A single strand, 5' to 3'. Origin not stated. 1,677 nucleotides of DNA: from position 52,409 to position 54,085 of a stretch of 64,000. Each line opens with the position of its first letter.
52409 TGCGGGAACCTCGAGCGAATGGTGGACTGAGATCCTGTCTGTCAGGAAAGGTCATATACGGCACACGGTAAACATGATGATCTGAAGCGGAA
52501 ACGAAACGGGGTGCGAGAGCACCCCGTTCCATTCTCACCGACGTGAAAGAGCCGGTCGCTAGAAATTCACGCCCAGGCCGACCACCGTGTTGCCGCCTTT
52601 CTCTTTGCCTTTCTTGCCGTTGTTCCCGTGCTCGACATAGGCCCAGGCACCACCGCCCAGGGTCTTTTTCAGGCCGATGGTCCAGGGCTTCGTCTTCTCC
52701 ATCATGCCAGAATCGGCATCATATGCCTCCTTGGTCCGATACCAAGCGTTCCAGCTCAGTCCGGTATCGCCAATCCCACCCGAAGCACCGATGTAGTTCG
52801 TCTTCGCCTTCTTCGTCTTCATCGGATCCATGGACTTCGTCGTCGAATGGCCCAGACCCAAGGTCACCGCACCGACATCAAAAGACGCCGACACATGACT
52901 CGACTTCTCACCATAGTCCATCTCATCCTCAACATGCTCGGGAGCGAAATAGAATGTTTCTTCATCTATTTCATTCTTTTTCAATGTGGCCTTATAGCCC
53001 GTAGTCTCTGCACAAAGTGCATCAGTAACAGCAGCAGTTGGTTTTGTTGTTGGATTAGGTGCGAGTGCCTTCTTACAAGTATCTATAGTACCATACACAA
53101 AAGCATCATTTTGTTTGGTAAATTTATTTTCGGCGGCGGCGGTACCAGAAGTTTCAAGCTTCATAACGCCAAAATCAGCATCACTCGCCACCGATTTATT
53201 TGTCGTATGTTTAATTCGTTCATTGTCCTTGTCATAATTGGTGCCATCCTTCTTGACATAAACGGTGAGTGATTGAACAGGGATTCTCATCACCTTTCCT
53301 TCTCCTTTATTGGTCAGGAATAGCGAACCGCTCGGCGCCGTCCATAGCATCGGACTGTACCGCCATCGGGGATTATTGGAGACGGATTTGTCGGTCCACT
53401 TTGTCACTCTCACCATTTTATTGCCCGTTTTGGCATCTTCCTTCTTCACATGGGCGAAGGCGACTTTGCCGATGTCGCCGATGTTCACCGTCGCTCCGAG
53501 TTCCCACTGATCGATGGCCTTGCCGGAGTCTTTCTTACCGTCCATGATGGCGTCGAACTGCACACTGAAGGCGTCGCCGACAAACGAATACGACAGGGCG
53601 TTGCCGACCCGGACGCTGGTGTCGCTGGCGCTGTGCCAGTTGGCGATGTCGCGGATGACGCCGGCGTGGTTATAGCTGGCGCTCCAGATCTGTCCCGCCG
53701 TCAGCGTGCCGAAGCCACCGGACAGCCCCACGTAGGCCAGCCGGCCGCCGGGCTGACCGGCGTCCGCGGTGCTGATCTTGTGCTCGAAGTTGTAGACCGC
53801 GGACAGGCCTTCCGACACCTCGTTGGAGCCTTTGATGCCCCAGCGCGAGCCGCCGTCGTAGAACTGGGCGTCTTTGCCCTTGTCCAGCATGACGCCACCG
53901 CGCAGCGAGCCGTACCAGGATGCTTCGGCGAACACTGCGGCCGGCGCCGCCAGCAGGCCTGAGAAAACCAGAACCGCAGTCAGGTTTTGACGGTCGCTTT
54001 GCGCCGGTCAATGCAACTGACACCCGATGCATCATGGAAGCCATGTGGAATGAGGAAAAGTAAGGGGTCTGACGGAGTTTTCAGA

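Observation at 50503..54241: Porin locus B is an inverted paralogue of locus A, and its geometry permits inversion or cassette swapping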

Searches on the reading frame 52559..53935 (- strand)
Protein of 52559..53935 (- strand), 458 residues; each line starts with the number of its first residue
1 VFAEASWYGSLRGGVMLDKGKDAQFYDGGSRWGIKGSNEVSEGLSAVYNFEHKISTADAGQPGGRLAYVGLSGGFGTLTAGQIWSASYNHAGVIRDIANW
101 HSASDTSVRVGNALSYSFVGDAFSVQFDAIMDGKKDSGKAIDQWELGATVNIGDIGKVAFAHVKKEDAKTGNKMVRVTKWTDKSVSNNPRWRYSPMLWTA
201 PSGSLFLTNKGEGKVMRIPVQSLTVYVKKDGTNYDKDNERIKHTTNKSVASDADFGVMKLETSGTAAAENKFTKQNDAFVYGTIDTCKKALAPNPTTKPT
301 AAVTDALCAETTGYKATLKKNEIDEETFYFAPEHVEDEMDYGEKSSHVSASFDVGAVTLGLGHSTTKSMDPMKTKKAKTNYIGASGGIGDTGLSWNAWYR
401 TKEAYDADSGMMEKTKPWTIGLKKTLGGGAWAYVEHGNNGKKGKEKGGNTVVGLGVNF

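Call 6: search_protein_families(library=pfam, proteins=[window:52559-53935:-], max_evalue=0.01)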
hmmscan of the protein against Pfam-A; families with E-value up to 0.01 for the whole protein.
window:52559-53935:- (458 aa): 2 families
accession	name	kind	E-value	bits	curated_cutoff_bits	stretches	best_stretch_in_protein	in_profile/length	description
PF13609.12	Porin_4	-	3e-14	54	27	1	4-169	15-211/310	Gram-negative porin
PF00267.27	Porin_1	-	1.1e-09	38.6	23.7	1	19-106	20-111/337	Gram-negative porin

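Call 9: find_homologous_proteins(query=window:52559-53935:-)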
Query window:52559-53935:- (458 aa): 588 proteins with E <= 0.001 among 8000 candidates; the best 120 are listed.
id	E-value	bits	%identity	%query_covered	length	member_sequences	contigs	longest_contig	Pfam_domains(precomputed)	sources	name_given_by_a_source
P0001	6.2e-297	1003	100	97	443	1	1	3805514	PF00267.28,PF13609.13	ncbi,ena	-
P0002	2.3e-189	648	68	99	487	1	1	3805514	PF00267.28,PF13609.13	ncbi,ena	-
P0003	8.2e-175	600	64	100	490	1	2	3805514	PF00267.28,PF13609.13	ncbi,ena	-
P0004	1.9e-170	586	64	100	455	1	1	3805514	PF00267.28,PF13609.13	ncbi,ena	-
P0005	2.5e-167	576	66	97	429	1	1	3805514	PF00267.28,PF13609.13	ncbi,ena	-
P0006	1.2e-160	554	61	99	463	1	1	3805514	PF00267.28,PF13609.13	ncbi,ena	-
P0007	3.3e-159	549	63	97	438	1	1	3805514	PF00267.28,PF13609.13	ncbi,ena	-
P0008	2.0e-155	537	57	99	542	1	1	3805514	PF00267.28,PF13609.13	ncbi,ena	-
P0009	2.1e-154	533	58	100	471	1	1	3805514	PF00267.28,PF13609.13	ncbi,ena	-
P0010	3.1e-152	526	59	99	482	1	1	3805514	PF00267.28,PF13609.13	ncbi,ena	-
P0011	1.7e-150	520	56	100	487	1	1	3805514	PF00267.28,PF13609.13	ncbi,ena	-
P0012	6.5e-136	472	52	100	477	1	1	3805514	PF00267.28,PF13609.13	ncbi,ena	-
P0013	1.4e-135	471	57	97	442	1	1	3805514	PF00267.28,PF13609.13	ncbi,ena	-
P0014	2.2e-133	464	56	97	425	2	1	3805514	PF00267.28,PF13609.13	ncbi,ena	-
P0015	5.5e-116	407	48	100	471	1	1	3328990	PF00267.28,PF13609.13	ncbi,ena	-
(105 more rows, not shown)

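Call 11: find_encoding_contigs(protein=P0014, flank=10000, max_places=6)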
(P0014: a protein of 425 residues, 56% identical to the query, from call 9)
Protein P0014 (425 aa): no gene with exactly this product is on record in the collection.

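Call 12: find_encoding_contigs(protein=P0006, flank=8000, max_places=4)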
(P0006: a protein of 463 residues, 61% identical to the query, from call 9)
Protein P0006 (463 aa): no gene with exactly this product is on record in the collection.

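Call 14: find_related_loci(query=A1, collection=genome_contigs, flank=4000)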
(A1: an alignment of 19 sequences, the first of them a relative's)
Query A1 (463 aa) in genome_contigs; peptide patterns used: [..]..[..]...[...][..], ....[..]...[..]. (x = any residue, [..] = any of these).
70 stretches matched a pattern; 58 encode a relative of the query (tblastn E <= 1e-3); 55 distinct loci.
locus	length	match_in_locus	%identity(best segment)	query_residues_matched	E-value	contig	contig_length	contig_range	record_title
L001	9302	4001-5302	50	6-463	1e-129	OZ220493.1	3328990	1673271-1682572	MAG: Arenicellales bacterium isolate 47beb661-ae7e-4fa4-8a93-5fda29c9c754 genome assembly, chromosome: 1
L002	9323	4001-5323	50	6-463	1e-128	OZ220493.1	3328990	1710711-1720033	MAG: Arenicellales bacterium isolate 47beb661-ae7e-4fa4-8a93-5fda29c9c754 genome assembly, chromosome: 1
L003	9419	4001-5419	49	6-463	5e-128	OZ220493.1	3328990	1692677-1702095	MAG: Arenicellales bacterium isolate 47beb661-ae7e-4fa4-8a93-5fda29c9c754 genome assembly, chromosome: 1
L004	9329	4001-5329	48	6-463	4e-123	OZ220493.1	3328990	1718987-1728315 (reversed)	MAG: Arenicellales bacterium isolate 47beb661-ae7e-4fa4-8a93-5fda29c9c754 genome assembly, chromosome: 1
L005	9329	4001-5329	49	7-463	7e-121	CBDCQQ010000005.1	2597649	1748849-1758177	MAG: Arenicellales bacterium isolate b687d975-9751-486f-9689-3abe7c8b9e48 genome assembly, contig: contig_5, whole genom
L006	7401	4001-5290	50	1-463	3e-132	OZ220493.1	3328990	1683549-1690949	MAG: Arenicellales bacterium isolate 47beb661-ae7e-4fa4-8a93-5fda29c9c754 genome assembly, chromosome: 1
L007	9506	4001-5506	43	1-463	6e-111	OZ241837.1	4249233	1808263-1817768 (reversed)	MAG: Arenicellales bacterium isolate e136e302-b5bb-49f9-86ed-29cc4dfdc771 genome assembly, chromosome: 1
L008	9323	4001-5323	39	2-463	1e-95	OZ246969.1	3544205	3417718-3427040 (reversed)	MAG: Arenicellales bacterium isolate 1218857c-7fba-425a-818a-049516f6d46d genome assembly, chromosome: 1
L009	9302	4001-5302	42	12-463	4e-94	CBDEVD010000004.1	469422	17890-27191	MAG: Arenicellales bacterium isolate 024ae31b-b524-480c-aba5-61ed3f32f6b3 genome assembly, contig: contig_4, whole genom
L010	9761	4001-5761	76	3-463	6e-92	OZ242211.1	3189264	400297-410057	MAG: Arenicellales bacterium isolate 8ed00baf-69bd-4bcc-a659-9c4d27c6f14a genome assembly, chromosome: 1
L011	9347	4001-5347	42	17-463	3e-90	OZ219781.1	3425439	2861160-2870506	MAG: Arenicellales bacterium isolate 3acc40f7-a85a-494a-900f-447d5a6f54c4 genome assembly, chromosome: 1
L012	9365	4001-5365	40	17-463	4e-86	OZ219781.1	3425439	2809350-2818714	MAG: Arenicellales bacterium isolate 3acc40f7-a85a-494a-900f-447d5a6f54c4 genome assembly, chromosome: 1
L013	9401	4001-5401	40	4-463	6e-86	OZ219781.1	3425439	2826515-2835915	MAG: Arenicellales bacterium isolate 3acc40f7-a85a-494a-900f-447d5a6f54c4 genome assembly, chromosome: 1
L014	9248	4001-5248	41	6-463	6e-86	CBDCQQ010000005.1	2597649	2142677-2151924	MAG: Arenicellales bacterium isolate b687d975-9751-486f-9689-3abe7c8b9e48 genome assembly, contig: contig_5, whole genom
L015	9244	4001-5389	40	11-463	4e-88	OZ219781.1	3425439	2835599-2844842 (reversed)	MAG: Arenicellales bacterium isolate 3acc40f7-a85a-494a-900f-447d5a6f54c4 genome assembly, chromosome: 1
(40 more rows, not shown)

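Call 17: search_protein_families(library=pfam, proteins=[L001:2595-3893:-, L001:7414-8706:+], max_evalue=0.1)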
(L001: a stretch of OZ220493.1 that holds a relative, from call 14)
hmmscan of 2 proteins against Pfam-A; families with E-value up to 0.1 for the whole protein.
L001:2595-3893:- (432 aa): 7 families
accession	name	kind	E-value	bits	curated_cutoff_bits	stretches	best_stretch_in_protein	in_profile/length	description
PF13401.12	AAA_22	-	3.8e-05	24.4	27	1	64-224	5-118/130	AAA domain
PF13191.12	AAA_16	-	0.00034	21.6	32.6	1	65-215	25-155/167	AAA ATPase domain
PF05729.18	NACHT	-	0.001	19.4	26.7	1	65-142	1-72/167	NACHT domain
PF13604.12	AAA_30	-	0.0095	16.1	27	1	62-92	16-46/191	AAA domain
PF09848.15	SLFN-g3_helicase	-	0.019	14.7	24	1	66-206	3-129/354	Schlafen group 3, DNA/RNA helicase domain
PF13245.12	AAA_19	-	0.024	15.3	25.1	0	62-213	9-112/134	AAA domain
PF00004.35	AAA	-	0.06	14.2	21.2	0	68-208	2-73/131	ATPase family associated with various cellular activities (AAA)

L001:7414-8706:+ (430 aa): 6 families
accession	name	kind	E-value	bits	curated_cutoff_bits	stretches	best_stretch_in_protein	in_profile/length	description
PF13191.12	AAA_16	-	3.5e-07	31.3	32.6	1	63-216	23-156/167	AAA ATPase domain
PF13401.12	AAA_22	-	2.3e-05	25.1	27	1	64-223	5-117/130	AAA domain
PF13604.12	AAA_30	-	0.011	15.9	27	1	62-93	16-46/191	AAA domain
PF05729.18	NACHT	-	0.013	15.8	26.7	1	65-92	1-28/167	NACHT domain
PF13245.12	AAA_19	-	0.014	16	25.1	0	63-218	10-117/134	AAA domain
PF13173.12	AAA_14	-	0.052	14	27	0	186-218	60-88/129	AAA domain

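Call 18: search_protein_families(library=padloc, proteins=[L001:2595-3893:-], max_evalue=0.01)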
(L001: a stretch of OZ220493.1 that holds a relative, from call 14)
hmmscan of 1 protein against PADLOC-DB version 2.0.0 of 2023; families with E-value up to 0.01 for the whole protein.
L001:2595-3893:- (432 aa): 1 family
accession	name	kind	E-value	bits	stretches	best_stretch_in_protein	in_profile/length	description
PDLC04140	mad8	-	0.0023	15.5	0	53-98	16-61/314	mads_8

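Call 20: find_encoding_contigs(protein=P0010, flank=10000, max_places=3)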
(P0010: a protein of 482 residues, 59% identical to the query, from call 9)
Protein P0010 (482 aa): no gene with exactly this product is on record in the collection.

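Call 21: find_encoding_contigs(protein=P0003, flank=10000, max_places=3)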
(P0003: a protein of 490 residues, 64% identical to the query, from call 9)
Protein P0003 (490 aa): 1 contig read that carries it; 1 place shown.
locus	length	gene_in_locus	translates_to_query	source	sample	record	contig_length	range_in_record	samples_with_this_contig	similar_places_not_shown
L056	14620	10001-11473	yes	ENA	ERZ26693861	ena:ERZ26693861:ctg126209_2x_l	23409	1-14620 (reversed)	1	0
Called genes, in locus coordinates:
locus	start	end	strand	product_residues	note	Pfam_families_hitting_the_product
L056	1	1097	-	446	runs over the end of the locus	PF00801:PKD (weak), PF05345:He_PIG, PF17963:Big_9, PF22352:K319L-like_PKD, PF00801:PKD, PF05345:He_PIG, PF17963:Big_9, PF22352:K319L-like_PKD, +5 more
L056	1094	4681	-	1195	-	PF03160:Calx-beta, PF05345:He_PIG, PF17963:Big_9, PF22352:K319L-like_PKD, PF03160:Calx-beta, PF05345:He_PIG, PF17963:Big_9, PF22352:K319L-like_PKD, +28 more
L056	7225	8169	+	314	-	PF12760:Zn_ribbon_IS1595, PF12762:DDE_Tnp_IS1595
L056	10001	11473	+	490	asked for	PF13609:Porin_4, PF00267:Porin_1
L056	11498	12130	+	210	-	-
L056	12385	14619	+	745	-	?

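Call 22: find_encoding_contigs(protein=P0001, flank=10000, max_places=6)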
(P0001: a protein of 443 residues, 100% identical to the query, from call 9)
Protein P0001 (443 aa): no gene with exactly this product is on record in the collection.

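Call 23: find_encoding_contigs(protein=P0004, flank=10000, max_places=6)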
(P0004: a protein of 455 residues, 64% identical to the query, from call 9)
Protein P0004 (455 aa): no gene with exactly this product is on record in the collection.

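Call 37: list_cluster_members(proteins=[P0001, P0014, P0006, P0003, P0010, P0008])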
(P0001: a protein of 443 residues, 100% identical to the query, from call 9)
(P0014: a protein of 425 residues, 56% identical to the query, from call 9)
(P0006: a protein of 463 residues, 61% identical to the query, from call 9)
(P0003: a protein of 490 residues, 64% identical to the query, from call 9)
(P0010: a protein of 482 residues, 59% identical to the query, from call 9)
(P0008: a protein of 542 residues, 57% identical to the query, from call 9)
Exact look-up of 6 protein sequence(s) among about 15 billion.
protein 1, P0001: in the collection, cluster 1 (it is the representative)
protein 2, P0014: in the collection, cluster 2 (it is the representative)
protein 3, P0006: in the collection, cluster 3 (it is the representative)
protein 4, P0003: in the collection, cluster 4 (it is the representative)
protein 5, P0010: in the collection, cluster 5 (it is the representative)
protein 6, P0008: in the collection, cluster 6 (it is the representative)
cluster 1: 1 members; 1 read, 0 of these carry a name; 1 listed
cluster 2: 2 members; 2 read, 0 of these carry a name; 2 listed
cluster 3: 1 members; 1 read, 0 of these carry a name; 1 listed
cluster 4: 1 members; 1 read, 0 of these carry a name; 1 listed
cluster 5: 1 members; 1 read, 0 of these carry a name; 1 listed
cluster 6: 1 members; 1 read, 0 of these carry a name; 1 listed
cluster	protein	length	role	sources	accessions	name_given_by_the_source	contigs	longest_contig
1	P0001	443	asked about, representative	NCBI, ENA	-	-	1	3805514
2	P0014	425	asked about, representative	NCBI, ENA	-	-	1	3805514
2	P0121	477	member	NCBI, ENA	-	-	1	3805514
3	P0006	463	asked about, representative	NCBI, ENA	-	-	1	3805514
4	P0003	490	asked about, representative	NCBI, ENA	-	-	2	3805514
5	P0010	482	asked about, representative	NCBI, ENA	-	-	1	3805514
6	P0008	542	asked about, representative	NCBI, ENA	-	-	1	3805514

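Call 39: find_encoding_contigs(protein=P0121, flank=10000, max_places=4)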
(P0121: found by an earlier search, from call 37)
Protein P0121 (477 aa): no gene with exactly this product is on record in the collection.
